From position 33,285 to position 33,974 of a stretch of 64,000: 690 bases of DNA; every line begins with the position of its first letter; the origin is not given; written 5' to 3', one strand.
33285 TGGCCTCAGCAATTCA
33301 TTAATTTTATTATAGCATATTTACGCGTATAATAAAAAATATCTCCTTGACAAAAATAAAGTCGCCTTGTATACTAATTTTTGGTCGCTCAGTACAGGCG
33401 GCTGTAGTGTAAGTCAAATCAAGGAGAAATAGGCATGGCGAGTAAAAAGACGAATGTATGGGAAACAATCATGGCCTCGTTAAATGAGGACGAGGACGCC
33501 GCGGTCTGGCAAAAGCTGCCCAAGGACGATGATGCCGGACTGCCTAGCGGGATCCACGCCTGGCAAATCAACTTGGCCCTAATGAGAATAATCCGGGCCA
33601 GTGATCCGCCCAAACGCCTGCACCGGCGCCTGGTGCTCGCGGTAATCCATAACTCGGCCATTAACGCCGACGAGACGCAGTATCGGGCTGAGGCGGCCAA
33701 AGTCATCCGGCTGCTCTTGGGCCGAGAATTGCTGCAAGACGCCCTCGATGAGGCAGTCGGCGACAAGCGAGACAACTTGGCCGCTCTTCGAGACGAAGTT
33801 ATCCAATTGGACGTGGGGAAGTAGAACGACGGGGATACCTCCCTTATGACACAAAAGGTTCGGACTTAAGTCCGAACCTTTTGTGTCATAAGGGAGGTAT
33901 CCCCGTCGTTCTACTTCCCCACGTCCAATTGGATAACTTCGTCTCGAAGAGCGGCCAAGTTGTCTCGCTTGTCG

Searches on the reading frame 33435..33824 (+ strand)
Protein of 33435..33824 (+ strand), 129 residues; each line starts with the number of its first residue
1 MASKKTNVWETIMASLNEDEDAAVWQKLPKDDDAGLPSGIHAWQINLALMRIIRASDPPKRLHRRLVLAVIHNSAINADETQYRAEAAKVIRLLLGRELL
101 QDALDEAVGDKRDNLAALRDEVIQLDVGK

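Call 9: find_encoding_contigs(protein=window:33435-33824:+, flank=10000, max_places=10)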
Protein window:33435-33824:+ (129 aa): no gene with exactly this product is on record in the collection.

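Call 16: find_homologous_proteins(query=window:33435-33824:+, max_evalue=0.001)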
Query window:33435-33824:+ (129 aa): 1 proteins with E <= 0.001 among 64 candidates.
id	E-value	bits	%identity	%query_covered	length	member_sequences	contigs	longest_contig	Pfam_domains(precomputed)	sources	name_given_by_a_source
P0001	5.8e-76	270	100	100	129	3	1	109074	-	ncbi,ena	-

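Call 18: find_encoding_contigs(protein=P0001, flank=10000, max_places=10)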
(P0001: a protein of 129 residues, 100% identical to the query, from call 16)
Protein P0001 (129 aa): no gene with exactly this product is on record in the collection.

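Call 21: find_encoding_contigs(protein=P0002, flank=10000)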
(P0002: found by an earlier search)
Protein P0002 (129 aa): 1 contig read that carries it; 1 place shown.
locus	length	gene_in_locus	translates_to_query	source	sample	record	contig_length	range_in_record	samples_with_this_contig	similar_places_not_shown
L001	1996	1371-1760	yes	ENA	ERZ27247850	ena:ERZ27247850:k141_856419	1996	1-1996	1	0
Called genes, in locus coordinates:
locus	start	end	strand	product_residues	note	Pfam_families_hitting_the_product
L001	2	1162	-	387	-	?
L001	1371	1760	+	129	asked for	-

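Call 22: find_encoding_contigs(protein=P0003, flank=10000)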
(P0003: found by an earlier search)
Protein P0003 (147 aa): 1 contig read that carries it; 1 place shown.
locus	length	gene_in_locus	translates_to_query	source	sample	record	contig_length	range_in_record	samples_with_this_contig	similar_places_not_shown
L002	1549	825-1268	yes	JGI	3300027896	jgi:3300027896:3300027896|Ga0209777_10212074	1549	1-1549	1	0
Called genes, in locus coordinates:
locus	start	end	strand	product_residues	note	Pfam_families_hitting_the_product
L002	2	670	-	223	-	?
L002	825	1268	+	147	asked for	-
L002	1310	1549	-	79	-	?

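Call 39: find_encoding_contigs(protein=P0005, flank=10000)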
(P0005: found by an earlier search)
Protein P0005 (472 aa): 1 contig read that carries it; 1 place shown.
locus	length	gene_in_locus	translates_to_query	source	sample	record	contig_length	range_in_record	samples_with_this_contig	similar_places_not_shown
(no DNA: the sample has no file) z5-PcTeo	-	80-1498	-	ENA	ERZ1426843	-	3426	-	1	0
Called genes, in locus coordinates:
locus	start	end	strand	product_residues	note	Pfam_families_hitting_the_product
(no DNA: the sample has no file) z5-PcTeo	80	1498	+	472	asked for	PF01547:SBP_bac_1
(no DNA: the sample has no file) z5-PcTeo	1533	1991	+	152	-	PF18895:T4SS_pilin (weak)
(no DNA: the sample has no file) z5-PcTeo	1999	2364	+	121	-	PF04956:TrbC, PF18895:T4SS_pilin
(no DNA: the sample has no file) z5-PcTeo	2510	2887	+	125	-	PF18895:T4SS_pilin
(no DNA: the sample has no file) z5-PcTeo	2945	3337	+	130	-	PF18895:T4SS_pilin (weak)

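Call 40: search_protein_families(library=pfam, proteins=[window:33435-33824:+], max_evalue=0.01)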
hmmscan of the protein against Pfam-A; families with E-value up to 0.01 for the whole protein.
window:33435-33824:+ (129 aa): 0 families

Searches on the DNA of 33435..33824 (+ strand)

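Call 41: search_rna_families(sources=[L001, L002], threshold=evalue, max_evalue=1)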
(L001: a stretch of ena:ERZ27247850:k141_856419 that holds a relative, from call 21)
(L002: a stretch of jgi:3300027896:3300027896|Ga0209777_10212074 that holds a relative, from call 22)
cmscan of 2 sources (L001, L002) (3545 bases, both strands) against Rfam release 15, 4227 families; matches with E-value up to 1: 3.
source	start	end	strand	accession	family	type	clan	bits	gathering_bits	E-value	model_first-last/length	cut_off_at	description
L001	549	639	-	RF02526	SSRC34_1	Gene; sRNA;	-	29.2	64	0.26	1-128/128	no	Streptococcus sRNA SSRC34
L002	57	147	-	RF02526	SSRC34_1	Gene; sRNA;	-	29.2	64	0.26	1-128/128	no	Streptococcus sRNA SSRC34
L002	1326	1444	+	RF00457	IRES_mnt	Cis-reg; IRES;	-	16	100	0.55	1-203/203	no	Mnt IRES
